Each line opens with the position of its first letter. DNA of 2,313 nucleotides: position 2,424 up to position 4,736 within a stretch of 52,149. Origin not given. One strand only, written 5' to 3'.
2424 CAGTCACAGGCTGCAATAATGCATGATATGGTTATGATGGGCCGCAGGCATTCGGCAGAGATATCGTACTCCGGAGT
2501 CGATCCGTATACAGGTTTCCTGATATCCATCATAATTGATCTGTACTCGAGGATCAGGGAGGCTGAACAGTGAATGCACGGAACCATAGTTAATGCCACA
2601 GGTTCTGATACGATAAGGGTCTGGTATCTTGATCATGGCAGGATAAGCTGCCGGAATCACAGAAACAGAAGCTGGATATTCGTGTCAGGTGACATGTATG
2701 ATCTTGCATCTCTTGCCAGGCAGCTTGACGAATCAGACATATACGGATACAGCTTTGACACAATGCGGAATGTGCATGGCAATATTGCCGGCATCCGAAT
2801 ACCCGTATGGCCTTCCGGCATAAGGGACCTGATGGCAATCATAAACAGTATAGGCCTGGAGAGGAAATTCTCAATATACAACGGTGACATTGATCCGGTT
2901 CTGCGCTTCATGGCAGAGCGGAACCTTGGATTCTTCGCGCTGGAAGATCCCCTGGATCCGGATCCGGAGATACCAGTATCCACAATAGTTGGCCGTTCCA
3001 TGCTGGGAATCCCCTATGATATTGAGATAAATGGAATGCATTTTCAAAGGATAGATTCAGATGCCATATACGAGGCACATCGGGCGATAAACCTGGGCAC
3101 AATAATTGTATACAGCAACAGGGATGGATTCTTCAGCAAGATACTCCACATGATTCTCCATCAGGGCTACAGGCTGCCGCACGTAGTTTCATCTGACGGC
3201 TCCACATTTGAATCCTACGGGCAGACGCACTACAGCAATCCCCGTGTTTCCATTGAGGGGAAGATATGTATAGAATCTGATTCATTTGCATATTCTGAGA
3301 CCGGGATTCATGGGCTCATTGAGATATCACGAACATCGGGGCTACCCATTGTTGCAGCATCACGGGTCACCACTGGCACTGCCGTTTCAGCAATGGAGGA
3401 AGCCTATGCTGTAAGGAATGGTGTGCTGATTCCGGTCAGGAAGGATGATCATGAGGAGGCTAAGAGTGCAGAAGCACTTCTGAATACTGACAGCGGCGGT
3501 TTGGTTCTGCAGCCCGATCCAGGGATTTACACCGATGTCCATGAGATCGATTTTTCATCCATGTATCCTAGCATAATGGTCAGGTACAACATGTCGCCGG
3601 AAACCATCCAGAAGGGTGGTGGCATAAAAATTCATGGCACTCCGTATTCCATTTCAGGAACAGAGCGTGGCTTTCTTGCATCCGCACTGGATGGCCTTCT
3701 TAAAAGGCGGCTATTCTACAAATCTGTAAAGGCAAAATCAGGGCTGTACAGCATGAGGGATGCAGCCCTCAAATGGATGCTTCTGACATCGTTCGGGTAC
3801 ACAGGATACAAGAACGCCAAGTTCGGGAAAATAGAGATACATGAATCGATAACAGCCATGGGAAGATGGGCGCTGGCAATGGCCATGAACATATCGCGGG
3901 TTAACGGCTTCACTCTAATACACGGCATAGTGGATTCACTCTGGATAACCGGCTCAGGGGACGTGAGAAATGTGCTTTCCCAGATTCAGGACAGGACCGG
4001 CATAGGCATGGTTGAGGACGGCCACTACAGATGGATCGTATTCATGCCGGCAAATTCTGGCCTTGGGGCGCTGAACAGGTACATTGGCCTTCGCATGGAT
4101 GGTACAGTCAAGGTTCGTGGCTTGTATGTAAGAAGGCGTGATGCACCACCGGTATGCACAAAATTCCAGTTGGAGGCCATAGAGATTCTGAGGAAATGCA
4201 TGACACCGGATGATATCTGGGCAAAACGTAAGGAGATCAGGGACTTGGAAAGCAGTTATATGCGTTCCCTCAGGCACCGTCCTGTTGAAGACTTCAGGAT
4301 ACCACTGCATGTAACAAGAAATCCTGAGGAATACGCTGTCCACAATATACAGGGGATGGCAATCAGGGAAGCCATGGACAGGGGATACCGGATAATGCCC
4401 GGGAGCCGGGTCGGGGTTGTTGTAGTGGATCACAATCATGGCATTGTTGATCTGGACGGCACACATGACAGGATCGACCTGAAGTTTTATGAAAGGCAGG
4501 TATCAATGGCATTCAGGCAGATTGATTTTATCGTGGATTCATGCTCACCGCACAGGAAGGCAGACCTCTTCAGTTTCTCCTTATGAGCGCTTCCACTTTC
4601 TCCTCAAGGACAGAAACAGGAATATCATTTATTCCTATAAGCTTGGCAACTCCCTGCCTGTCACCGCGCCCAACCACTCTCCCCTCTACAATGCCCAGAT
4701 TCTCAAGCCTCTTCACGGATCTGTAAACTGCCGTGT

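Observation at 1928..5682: Two unrecognisable small ORFs and a degenerate family-B polymerase form one coupled cassette that overlaps an Orc1/Cdc6 paralog tail-to-tail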

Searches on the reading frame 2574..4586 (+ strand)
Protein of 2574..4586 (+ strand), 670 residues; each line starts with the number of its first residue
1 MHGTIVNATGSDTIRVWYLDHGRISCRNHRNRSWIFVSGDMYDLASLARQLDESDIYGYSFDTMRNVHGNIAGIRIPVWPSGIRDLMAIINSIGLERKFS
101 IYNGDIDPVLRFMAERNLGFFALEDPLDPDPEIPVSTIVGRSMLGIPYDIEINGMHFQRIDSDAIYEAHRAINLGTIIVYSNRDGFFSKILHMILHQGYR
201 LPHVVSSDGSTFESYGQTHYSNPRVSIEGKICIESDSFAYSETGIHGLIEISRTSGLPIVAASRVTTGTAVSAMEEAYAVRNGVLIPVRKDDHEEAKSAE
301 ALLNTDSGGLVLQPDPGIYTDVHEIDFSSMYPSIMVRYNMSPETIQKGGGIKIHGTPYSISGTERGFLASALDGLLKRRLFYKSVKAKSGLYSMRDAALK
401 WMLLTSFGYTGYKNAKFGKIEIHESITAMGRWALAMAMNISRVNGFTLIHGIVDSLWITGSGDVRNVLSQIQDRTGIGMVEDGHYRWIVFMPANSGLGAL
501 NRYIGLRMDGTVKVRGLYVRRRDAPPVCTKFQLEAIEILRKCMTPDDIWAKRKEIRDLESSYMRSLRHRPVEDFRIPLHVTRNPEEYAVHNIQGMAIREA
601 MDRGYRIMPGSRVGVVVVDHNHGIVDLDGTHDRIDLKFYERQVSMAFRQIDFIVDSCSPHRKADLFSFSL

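Call 3: search_protein_families(library=pfam, proteins=[window:2574-4586:+], max_evalue=1)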
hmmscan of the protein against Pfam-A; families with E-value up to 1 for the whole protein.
window:2574-4586:+ (670 aa): 1 family
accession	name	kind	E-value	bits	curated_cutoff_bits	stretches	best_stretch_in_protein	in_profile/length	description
PF00136.26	DNA_pol_B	-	1.1e-19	71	23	2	282-439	26-197/453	DNA polymerase family B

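Call 4: search_protein_families(library=ncbifam, proteins=[window:2574-4586:+], max_evalue=1)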
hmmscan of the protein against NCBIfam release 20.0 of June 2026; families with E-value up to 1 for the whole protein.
window:2574-4586:+ (670 aa): 9 families
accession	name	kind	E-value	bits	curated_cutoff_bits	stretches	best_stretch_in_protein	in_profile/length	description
NF004416.0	PRK05761.1-2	equivalog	5.8e-173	576.8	516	1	10-665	9-660/665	type B DNA-directed DNA polymerase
NF004418.0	PRK05761.1-4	subfamily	1.5e-72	244.9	692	1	209-643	225-682/717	type B DNA-directed DNA polymerase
NF004417.0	PRK05761.1-3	equivalog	2.3e-41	141.7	780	1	246-650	421-840/858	DNA-directed DNA polymerase I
NF004419.0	PRK05761.1-5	equivalog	6.7e-33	113.7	1285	1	279-650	521-909/932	DNA-directed DNA polymerase I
NF004415.0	PRK05761.1-1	equivalog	1.7e-21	75.9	1289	1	248-570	432-769/883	DNA-directed DNA polymerase I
TIGR00592.1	pol2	superfamily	3.7e-18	65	239.95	2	305-459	799-959/1176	DNA polymerase (pol2)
NF004421.0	PRK05762.1-2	equivalog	2.5e-14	52.6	570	1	305-459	410-563/795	DNA polymerase II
NF004422.0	PRK05762.1-4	equivalog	3.2e-10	39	1103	1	299-458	396-555/789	DNA polymerase II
NF004420.0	PRK05762.1-1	equivalog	3.6e-06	25.9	1435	1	305-458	398-551/783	DNA polymerase II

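Call 10: find_homologous_proteins(query=window:2574-4583:+, max_evalue=1e-10)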
Query window:2574-4583:+ (670 aa): 1339 proteins with E <= 1e-10 among 8000 candidates; the best 120 are listed.
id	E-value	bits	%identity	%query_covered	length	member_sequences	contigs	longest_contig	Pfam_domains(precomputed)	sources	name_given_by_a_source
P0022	0.0e+0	1540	100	100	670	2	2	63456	PF00136.27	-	-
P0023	0.0e+0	1365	88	100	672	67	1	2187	PF00136.27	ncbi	-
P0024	1.9e-294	996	64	100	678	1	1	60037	PF00136.27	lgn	-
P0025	5.5e-285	965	64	100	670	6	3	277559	PF00136.27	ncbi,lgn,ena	-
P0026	5.2e-279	945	62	100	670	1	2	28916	PF00136.27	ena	-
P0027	1.3e-252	858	57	99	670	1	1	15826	PF00136.27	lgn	-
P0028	2.4e-250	851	55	100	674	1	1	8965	PF00136.27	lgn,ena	-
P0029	2.3e-247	841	56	98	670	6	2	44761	PF00136.27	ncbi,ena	-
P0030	3.0e-247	840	57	98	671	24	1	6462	PF00136.27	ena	-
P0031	5.5e-247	840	55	100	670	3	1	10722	PF00136.27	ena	-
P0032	3.1e-246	837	55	100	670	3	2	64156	PF00136.27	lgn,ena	-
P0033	6.3e-246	836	56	99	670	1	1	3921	PF00136.27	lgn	-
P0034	3.5e-245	834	55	99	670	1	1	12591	PF00136.27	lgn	-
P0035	1.6e-244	831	55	99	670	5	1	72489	PF00136.27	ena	-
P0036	3.0e-244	830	55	98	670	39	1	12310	PF00136.27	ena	-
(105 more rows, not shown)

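Call 12: find_related_loci(query=A1, collection=genome_contigs, flank=6000)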
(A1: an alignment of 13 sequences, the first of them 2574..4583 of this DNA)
Query A1 (670 aa) in genome_contigs; peptide patterns used: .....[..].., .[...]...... (x = any residue, [..] = any of these).
599 stretches matched a pattern (row limit reached: there are more); 540 encode a relative of the query (tblastn E <= 1e-3); the best 80 are kept; 80 distinct loci.
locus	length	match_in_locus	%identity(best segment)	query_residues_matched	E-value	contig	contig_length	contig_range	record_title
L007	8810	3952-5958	89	3-670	0e+0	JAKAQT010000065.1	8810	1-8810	MAG: Thermoplasmata archaeon isolate YF2.bin89 NODE_8841_length_8810_cov_3.372797, whole genome shotgun sequence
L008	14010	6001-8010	64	1-669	0e+0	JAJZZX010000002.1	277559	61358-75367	MAG: Thermoplasmata archaeon isolate TL2-2.bin24 NODE_3_length_277559_cov_129.365340, whole genome shotgun sequence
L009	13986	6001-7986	55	1-662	0e+0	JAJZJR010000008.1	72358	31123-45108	MAG: Thermoplasmata archaeon isolate LSA5.bin55 NODE_390_length_72358_cov_4.198917, whole genome shotgun sequence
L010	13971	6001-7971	57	1-657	0e+0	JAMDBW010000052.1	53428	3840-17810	MAG: Thermoplasmatota archaeon isolate FK_Sedi_B_Bin.199 NODE_1524_length_53428_cov_3.60365, whole genome shotgun sequen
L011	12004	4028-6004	54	1-659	0e+0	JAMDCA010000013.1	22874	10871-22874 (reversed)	MAG: Thermoplasmatota archaeon isolate FK_Sedi_B_Bin.193 NODE_7459_length_22874_cov_53.5464, whole genome shotgun sequen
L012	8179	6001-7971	51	4-662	0e+0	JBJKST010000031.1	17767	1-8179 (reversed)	MAG: Thermoplasmataceae archaeon isolate Bin_89 S1Ck127_1536006_flag_0_multi_14.0000_len_17767, whole genome shotgun seq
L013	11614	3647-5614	51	5-662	0e+0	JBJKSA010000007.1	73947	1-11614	MAG: Thermoplasmataceae archaeon isolate Bin_71 S1Ck127_2033155_flag_0_multi_24.9967_len_73947, whole genome shotgun seq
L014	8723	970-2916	52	4-654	0e+0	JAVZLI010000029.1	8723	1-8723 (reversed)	MAG: Thermoplasmataceae archaeon isolate DRTY-6_201907_bins_49 DRTY-6_201907_bins_49_scaffold_29, whole genome shotgun s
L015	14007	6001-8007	55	1-668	0e+0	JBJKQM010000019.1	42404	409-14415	MAG: Thermoplasmataceae archaeon isolate Bin_34 S1Ck127_4560_flag_0_multi_16.6367_len_42404, whole genome shotgun sequen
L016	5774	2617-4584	49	1-658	0e+0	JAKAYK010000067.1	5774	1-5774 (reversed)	MAG: Thermoplasmata archaeon isolate YS4.bin59 NODE_10959_length_5774_cov_11.113335, whole genome shotgun sequence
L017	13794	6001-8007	48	1-666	0e+0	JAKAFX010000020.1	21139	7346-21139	MAG: Thermoplasmata archaeon isolate WY2.bin136 NODE_3375_length_21139_cov_4.708452, whole genome shotgun sequence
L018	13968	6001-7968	50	5-662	0e+0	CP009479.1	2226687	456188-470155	Uncultured archaeon clone ASS_A1, complete genome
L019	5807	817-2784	49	1-658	0e+0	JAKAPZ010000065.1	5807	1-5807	MAG: Thermoplasmata archaeon isolate YF1.bin96 NODE_19272_length_5807_cov_2.645775, whole genome shotgun sequence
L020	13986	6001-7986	47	1-664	0e+0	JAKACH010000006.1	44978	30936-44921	MAG: Thermoplasmata archaeon isolate WH2.bin97 NODE_1205_length_44978_cov_63.084101, whole genome shotgun sequence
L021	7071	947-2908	47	5-658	0e+0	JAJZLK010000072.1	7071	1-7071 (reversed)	MAG: Thermoplasmata archaeon isolate MAS3.bin109 NODE_21227_length_7071_cov_2.255184, whole genome shotgun sequence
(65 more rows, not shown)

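Call 13: search_solved_structures(query=window:2574-4583:+, max_evalue=0.001, show_alignments=2)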
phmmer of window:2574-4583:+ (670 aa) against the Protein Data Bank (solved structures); distinct sequences matched with E-value up to 0.001: 58.
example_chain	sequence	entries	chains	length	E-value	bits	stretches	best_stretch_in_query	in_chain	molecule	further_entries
5mdn_A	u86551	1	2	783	2.1e-36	128.7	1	242-619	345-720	DNA polymerase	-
6wya_A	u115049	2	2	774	2.7e-23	85.4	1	250-635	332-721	DNA polymerase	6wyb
1wns_A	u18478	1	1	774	6.7e-23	84.1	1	250-628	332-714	DNA POLYMERASE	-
4k8z_A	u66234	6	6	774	6.7e-23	84.1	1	250-628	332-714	DNA polymerase | DNA polymerase,DNA polymerase,DNA polymerase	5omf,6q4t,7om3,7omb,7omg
5vu5_A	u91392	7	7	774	6.8e-23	84.1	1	250-628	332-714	DNA polymerase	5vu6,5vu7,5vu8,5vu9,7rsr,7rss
1wn7_A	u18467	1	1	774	7.1e-23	84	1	250-628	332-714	Family B DNA Polymerase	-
4fm2_A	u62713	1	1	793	9.2e-23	83.7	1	250-620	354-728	DNA polymerase 1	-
8s84_A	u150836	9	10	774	1.3e-22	83.2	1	250-646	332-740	DNA polymerase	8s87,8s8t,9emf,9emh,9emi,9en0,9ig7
1s5j_A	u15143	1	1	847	1.4e-22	83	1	250-624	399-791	DNA polymerase I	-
4flt_A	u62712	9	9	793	6e-22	81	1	250-620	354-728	DNA polymerase 1 | Pyrococcus abyssi B family DNA polymerase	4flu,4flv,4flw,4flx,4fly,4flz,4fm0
1qht_A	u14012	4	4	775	8.2e-22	80.5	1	250-644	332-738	PROTEIN (DNA POLYMERASE) | DNA polymerase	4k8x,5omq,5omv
7tqw_A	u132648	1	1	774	3.2e-21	78.6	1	250-627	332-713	DNA polymerase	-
7rsu_A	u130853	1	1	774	3.2e-21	78.6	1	250-627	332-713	DNA polymerase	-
1tgo_A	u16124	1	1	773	3.4e-21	78.5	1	250-627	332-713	PROTEIN (THERMOSTABLE B DNA POLYMERASE)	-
2vwj_A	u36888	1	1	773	3.4e-21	78.5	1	250-627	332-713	DNA POLYMERASE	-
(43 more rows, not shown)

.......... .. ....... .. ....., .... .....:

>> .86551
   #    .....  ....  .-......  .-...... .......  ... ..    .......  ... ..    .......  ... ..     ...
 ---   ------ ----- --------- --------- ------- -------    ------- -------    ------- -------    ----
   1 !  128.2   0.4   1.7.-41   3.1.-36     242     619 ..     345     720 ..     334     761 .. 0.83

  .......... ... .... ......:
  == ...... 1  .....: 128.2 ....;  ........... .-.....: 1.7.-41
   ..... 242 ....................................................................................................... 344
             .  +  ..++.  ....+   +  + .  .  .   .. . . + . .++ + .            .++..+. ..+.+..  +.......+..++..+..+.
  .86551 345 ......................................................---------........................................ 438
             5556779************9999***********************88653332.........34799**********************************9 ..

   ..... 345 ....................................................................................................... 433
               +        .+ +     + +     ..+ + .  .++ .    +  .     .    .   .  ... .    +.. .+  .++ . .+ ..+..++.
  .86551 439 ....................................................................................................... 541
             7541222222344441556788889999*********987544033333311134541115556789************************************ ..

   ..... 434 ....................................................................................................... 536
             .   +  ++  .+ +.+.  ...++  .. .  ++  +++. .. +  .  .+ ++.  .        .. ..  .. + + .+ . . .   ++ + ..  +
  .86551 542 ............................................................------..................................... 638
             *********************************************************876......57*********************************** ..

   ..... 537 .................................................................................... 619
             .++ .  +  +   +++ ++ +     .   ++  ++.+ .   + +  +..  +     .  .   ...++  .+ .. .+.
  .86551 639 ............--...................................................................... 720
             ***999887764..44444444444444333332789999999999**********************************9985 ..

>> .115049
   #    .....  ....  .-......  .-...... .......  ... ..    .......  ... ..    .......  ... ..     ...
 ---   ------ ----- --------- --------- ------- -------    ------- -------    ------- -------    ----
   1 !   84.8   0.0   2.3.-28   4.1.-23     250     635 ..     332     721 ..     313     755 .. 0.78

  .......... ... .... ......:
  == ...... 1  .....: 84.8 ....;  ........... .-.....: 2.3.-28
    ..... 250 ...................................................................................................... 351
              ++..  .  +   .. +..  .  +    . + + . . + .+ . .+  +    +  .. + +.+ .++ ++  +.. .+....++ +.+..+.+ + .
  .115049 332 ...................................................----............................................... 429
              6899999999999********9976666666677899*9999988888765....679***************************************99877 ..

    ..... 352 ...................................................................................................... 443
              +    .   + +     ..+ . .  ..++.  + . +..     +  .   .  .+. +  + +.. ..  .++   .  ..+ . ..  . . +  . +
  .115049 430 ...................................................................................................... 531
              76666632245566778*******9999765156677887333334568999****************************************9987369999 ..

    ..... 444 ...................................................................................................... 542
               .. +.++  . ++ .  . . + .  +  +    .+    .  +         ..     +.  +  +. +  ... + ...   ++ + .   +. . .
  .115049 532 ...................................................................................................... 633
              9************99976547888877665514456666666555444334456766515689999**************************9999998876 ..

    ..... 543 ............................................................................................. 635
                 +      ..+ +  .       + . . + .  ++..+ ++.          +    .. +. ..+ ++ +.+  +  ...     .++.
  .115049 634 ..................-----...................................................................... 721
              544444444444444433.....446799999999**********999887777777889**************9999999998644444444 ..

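Call 30: search_solved_structures(query=A3, max_evalue=10, show_alignments=2)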
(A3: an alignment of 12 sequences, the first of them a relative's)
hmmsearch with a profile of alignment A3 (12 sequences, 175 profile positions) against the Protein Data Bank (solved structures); distinct sequences matched with E-value up to 10: 1.
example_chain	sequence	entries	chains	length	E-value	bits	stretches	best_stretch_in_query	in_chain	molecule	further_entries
5lj9_A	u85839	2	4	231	1.2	12.1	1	75-102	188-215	Macrolide export ATP-binding/permease protein MacB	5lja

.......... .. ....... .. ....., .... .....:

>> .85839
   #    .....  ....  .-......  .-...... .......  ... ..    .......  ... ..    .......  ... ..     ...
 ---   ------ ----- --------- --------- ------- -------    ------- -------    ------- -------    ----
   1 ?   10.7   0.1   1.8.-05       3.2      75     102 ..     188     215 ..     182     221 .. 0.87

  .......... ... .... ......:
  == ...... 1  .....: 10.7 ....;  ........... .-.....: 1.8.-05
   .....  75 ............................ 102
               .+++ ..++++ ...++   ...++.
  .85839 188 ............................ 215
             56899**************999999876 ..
